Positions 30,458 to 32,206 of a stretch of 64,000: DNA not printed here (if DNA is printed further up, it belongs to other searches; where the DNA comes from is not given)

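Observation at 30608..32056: Cyc2-like fused monohaem cytochrome-porin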

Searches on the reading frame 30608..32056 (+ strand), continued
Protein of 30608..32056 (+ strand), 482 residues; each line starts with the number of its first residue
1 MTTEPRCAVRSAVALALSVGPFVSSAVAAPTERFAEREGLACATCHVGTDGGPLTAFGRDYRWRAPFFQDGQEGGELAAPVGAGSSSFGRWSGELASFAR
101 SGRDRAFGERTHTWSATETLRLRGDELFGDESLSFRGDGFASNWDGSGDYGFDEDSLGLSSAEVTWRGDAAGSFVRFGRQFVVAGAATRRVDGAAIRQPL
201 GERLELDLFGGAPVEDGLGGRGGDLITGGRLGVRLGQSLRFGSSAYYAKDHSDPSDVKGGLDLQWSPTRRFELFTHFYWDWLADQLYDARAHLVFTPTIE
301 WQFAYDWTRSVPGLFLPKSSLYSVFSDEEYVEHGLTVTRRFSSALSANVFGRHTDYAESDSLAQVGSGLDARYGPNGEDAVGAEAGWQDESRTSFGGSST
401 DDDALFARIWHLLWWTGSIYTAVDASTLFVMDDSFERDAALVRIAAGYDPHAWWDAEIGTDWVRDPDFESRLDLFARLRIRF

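Call 25: find_encoding_contigs(protein=P0046, flank=6000, max_places=2)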
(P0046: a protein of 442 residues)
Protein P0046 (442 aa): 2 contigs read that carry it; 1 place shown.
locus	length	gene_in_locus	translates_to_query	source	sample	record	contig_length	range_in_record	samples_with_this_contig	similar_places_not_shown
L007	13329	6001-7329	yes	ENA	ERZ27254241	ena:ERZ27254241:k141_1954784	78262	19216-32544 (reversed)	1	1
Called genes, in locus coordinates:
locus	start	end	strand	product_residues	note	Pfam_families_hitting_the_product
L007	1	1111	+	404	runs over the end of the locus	PF00034:Cytochrom_C (weak), PF13442:Cytochrome_CBB3 (weak), PF22085:NorB_cytochrome_c-like (faint), PF00034:Cytochrom_C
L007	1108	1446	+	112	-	PF13442:Cytochrome_CBB3, PF00034:Cytochrom_C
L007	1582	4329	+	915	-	PF01391:Collagen (weak), PF22113:Mtrc-MtrF_II-IV_dom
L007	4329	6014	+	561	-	PF14522:Cytochrome_C7 (faint), PF09698:GSu_C4xC__C2xCH (weak)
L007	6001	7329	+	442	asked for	-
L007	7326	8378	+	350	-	PF14537:Cytochrom_c3_2 (faint), PF22113:Mtrc-MtrF_II-IV_dom (faint), PF14522:Cytochrome_C7 (weak)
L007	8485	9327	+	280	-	PF13847:Methyltransf_31, PF08241:Methyltransf_11, PF08242:Methyltransf_12 (weak), PF13649:Methyltransf_25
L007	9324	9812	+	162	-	-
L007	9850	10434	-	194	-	-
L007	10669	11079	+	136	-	PF01243:PNPOx_N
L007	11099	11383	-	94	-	PF14361:RsbRD_N (weak)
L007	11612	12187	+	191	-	PF01161:PBP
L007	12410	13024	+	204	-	PF13505:OMP_b-brl (weak)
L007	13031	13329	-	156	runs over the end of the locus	-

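Call 29: find_related_loci(query=A2, collection=genome_contigs, flank=8000)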
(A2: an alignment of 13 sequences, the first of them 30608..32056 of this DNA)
Query A2 (482 aa) in genome_contigs; peptide patterns used: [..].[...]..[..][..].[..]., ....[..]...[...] (x = any residue, [..] = any of these).
52 stretches matched a pattern; 4 encode a relative of the query (tblastn E <= 1e-3); 4 distinct loci.
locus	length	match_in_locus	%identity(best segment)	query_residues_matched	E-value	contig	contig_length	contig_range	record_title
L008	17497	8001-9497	64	1-482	0e+0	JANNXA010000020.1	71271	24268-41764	MAG: Planctomycetota bacterium isolate VAR_34_metabat_283 VAR_34_k141_2837187, whole genome shotgun sequence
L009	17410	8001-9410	66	25-482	0e+0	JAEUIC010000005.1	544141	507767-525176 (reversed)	MAG: Planctomycetota bacterium isolate new MAG-33 k141_633622, whole genome shotgun sequence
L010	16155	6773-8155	51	40-482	5e-146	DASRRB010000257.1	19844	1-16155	MAG TPA_asm: Planctomycetota bacterium isolate SMAG_U4475 k141_3148353, whole genome shotgun sequence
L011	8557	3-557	60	297-482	4e-66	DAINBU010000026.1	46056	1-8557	MAG TPA_asm: Planctomycetota bacterium isolate CTOTU25974 NODE_129_length_46056_cov_5.725571, whole genome shotgun seque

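Call 30: find_encoding_contigs(protein=P0001, flank=10000, max_places=2)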
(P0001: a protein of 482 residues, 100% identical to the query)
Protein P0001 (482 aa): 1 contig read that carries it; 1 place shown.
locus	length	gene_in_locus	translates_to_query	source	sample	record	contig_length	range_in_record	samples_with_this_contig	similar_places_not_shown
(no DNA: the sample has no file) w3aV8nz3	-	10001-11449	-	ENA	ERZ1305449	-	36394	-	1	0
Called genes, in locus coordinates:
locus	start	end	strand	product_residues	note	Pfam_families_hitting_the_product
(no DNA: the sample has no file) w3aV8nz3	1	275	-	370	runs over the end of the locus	PF07494:Reg_prop (faint)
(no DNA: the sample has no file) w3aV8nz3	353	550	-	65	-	-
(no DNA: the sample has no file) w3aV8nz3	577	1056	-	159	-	PF07969:Amidohydro_3, PF01979:Amidohydro_1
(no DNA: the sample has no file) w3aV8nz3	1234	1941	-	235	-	PF01979:Amidohydro_1 (weak)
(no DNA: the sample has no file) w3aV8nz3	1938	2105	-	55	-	-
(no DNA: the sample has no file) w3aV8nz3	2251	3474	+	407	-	PF00437:T2SSE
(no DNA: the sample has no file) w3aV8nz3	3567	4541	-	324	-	-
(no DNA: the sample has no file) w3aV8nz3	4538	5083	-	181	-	-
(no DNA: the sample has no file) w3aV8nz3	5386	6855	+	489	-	PF00478:IMPDH, PF00571:CBS, PF01070:FMN_dh (weak), PF03060:NMO (weak)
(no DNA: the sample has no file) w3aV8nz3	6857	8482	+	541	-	PF00117:GATase, PF07722:Peptidase_C26, PF02540:NAD_synthase (weak), PF00958:GMP_synt_C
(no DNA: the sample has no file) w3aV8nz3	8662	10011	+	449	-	-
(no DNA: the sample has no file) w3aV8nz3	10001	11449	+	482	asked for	-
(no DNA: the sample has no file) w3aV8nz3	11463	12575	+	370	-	PF09699:Paired_CXXCH_1 (faint), PF14522:Cytochrome_C7 (faint)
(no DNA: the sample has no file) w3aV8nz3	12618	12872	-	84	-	-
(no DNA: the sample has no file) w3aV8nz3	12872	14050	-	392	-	PF00884:Sulfatase (faint)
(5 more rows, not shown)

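Call 60: predict_structure(alignment_id=A3)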
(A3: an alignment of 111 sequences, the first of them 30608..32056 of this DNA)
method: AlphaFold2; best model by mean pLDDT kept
length: 482 residues; sequences in the alignment: 111
mean_pLDDT: 86.2   pTM: 0.78
mean pLDDT of the five models: 86.2, 86.0, 85.6, 85.6, 84.0
residues with pLDDT >= 90: 341; 70-90: 43; 50-70: 53; < 50: 45
segments of 3 or more residues with pLDDT < 50: 1-8, 24-39, 63-78
pLDDT, mean of each block of 10 residues (from residue 1): 43 55 44 44 64 56 40 44 76 97 92 97 97 97 86 86 98 97 95 98 98 83 94 98 98 96 97 98 98 97 98 94 89 98 96 94 97 92 96 61 93 96 97 86 97 95 95 98 94
secondary structure, 60 per line:
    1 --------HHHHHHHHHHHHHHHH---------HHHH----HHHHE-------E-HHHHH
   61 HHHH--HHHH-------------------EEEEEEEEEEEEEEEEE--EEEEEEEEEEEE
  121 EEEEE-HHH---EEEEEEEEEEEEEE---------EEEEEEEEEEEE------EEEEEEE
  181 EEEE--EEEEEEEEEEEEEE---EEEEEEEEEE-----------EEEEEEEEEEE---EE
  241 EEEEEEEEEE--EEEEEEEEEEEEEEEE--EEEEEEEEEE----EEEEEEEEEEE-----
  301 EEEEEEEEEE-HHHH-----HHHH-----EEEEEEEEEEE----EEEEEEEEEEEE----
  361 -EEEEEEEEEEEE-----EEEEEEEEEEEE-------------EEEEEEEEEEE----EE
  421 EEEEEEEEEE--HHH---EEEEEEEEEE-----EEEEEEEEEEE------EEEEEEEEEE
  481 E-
elements in order: H9-24 H34-37 H42-45 H56-64 H67-70 E90-106 E109-125 E133-146 E156-167 E174-184 E187-200 E204-213 E225-235 E239-250 E253-268 E271-280 E285-295 E301-310 H312-315 H321-324 E330-340 E345-356 E362-373 E379-390 E404-414 E419-430 E439-448 E454-464 E471-481

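Call 63: fold_search(model_id=the predicted structure, library=pdb)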
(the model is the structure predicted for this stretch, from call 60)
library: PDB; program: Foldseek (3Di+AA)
matches with E <= 10: 949; with E <= 0.001: 341
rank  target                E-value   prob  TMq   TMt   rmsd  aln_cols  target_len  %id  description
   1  9fy9_D                1.1e-10  1.00  0.49  0.37  10.3       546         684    8  Cryo-EM structure of the type 1 chaperone-usher pilus FimD-tip complex (FimDHGFC) - Conformer 1 (released 2025-06-04)
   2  3rfz_B                1.7e-10  1.00  0.48  0.33   9.8       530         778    9  Crystal structure of the FimD usher bound to its cognate FimC:FimH substrate (released 2011-06-01)
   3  3t24_B                4.8e-10  1.00  0.38  0.47  11.2       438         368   12  Crystal structure of Pseudomonas aeruginosa OpdQ (released 2012-02-08)
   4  9fw9_D                6.4e-10  1.00  0.47  0.35   8.7       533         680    8  Cryo-EM structure of the type 1 pilus assembly platform as part of the FimA-bound chaperone-usher pilus complex (FimDH (released 2025-06-04)
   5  3rfz_E                6.7e-10  1.00  0.49  0.33  11.5       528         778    9  Crystal structure of the FimD usher bound to its cognate FimC:FimH substrate (released 2011-06-01)
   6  7lhg_C                9.3e-10  1.00  0.49  0.32   9.4       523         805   10  Cryo-EM structure of E. coli P pilus tip assembly intermediate PapC-PapD-PapK-PapG in the first conformation (released 2021-08-11)
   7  3t24_A                1.4e-09  1.00  0.38  0.46  11.3       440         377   11  Crystal structure of Pseudomonas aeruginosa OpdQ (released 2012-02-08)
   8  2vqi_A                1.5e-09  1.00  0.47  0.47   9.5       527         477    7  Structure of the P pilus usher (PapC) translocation pore (released 2008-05-27)
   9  2vqi_B                2.2e-09  1.00  0.52  0.52   7.7       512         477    8  Structure of the P pilus usher (PapC) translocation pore (released 2008-05-27)
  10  9bog_D                2.6e-09  1.00  0.50  0.32   9.3       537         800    7  Structural basis for adhesin secretion by the outer-membrane usher in type 1 pili (released 2024-10-09)
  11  3rbh_D                4.1e-09  1.00  0.34  0.38  13.2       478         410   11  Structure of alginate export protein AlgE from Pseudomonas aeruginosa (released 2011-07-27)
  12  5ldt_A                5.3e-09  1.00  0.35  0.40  11.4       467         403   10  Crystal Structures of MOMP from Campylobacter jejuni (released 2016-10-26)
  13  3rbh_A                5.5e-09  1.00  0.35  0.38  12.6       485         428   10  Structure of alginate export protein AlgE from Pseudomonas aeruginosa (released 2011-07-27)
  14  3syb                  5.5e-09  1.00  0.32  0.36  14.3       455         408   11  Crystal structure of Pseudomonas aeruginosa OccD3 (OpdP) (released 2012-02-08)
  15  3ohn_A                5.8e-09  1.00  0.47  0.48  12.2       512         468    8  Crystal structure of the FimD translocation domain (released 2011-06-01)
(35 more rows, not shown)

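Call 65: find_encoding_contigs(protein=P0018, flank=8000, max_places=2)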
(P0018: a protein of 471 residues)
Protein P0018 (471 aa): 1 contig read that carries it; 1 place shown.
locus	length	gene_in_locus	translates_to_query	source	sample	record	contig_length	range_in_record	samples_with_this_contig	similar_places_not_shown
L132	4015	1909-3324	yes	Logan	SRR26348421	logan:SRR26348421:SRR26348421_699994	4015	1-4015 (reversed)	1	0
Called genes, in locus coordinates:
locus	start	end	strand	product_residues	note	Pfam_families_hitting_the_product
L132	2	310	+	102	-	?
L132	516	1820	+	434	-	-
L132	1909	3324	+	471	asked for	-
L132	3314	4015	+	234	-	?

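Call 66: find_encoding_contigs(protein=P0020, flank=8000, max_places=2)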
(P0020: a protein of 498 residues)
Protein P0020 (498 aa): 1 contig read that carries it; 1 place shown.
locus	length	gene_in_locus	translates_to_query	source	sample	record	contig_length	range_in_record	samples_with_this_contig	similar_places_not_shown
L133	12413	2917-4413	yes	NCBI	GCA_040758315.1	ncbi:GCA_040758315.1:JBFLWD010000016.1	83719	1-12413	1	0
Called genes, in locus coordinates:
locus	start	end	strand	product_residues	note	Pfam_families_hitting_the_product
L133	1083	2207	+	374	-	PF07452:CHRD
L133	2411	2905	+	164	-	PF01322:Cytochrom_C_2 (faint)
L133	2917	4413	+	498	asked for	-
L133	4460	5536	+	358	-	PF09699:Paired_CXXCH_1 (faint), PF14522:Cytochrome_C7 (weak)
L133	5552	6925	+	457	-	-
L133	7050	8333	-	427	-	PF00108:Thiolase_N, PF02803:Thiolase_C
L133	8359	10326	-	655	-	PF02737:3HCDH_N, PF00725:3HCDH (faint), PF00378:ECH_1, PF16113:ECH_2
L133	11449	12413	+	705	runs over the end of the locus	PF13243:SQHop_cyclase_C (faint)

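Call 67: find_encoding_contigs(protein=P0017, flank=8000, max_places=2)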
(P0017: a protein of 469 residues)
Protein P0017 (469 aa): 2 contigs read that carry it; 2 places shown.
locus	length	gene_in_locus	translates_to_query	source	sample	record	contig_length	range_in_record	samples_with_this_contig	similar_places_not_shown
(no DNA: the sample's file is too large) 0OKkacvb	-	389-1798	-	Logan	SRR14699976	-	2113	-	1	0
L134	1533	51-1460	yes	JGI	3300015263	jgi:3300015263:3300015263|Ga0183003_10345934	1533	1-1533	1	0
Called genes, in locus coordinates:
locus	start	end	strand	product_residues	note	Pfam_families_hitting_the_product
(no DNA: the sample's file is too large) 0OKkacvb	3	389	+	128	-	?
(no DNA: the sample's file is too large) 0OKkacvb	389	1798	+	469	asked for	-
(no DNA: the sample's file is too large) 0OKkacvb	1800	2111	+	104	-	?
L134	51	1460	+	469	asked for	-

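Call 69: find_encoding_contigs(protein=P0029, flank=7000, max_places=1)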
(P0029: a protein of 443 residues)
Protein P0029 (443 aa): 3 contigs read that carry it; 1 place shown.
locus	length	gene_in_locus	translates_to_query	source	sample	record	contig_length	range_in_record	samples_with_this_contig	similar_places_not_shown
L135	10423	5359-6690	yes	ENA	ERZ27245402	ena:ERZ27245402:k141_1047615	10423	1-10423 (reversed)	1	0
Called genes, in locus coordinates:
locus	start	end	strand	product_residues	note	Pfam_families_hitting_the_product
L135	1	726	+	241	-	?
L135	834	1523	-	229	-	PF00550:PP-binding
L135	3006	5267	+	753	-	PF14522:Cytochrome_C7 (faint), PF14537:Cytochrom_c3_2 (faint), PF22113:Mtrc-MtrF_II-IV_dom (weak)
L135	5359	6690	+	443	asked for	-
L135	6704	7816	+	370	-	PF14522:Cytochrome_C7 (weak), PF14537:Cytochrom_c3_2 (faint), PF22113:Mtrc-MtrF_II-IV_dom (faint)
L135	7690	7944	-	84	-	-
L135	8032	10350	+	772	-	PF00512:HisKA, PF02518:HATPase_c, PF00072:Response_reg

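Call 70: find_encoding_contigs(protein=P0113, flank=7000, max_places=1)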
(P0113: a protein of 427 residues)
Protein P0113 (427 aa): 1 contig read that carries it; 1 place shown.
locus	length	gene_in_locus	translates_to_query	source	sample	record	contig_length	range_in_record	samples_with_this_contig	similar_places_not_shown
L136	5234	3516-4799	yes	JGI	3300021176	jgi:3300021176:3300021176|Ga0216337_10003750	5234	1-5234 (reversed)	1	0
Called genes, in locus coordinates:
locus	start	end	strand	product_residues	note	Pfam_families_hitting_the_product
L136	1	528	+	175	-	?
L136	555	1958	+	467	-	PF00072:Response_reg, PF00158:Sigma54_activat, PF14532:Sigma54_activ_2, PF01078:Mg_chelatase (faint), PF07728:AAA_5 (weak), PF25601:AAA_lid_14, PF18024:HTH_50 (weak), PF02954:HTH_8 (weak)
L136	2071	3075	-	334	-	PF02568:ThiI, PF03054:tRNA_Me_trans, PF18297:NFACT-R_2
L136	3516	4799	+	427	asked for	-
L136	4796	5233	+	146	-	?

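Call 71: find_encoding_contigs(protein=P0100, flank=7000, max_places=1)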
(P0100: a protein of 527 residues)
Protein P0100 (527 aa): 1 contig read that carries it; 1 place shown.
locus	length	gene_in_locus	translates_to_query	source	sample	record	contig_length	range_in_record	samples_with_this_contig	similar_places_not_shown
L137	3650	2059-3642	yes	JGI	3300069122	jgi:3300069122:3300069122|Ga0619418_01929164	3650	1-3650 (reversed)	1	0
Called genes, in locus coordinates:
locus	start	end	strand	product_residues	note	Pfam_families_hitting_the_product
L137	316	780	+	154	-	-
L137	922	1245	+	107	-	PF00581:Rhodanese (weak)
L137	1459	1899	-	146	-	PF01894:YjbQ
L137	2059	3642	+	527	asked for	PF13442:Cytochrome_CBB3 (weak), PF00034:Cytochrom_C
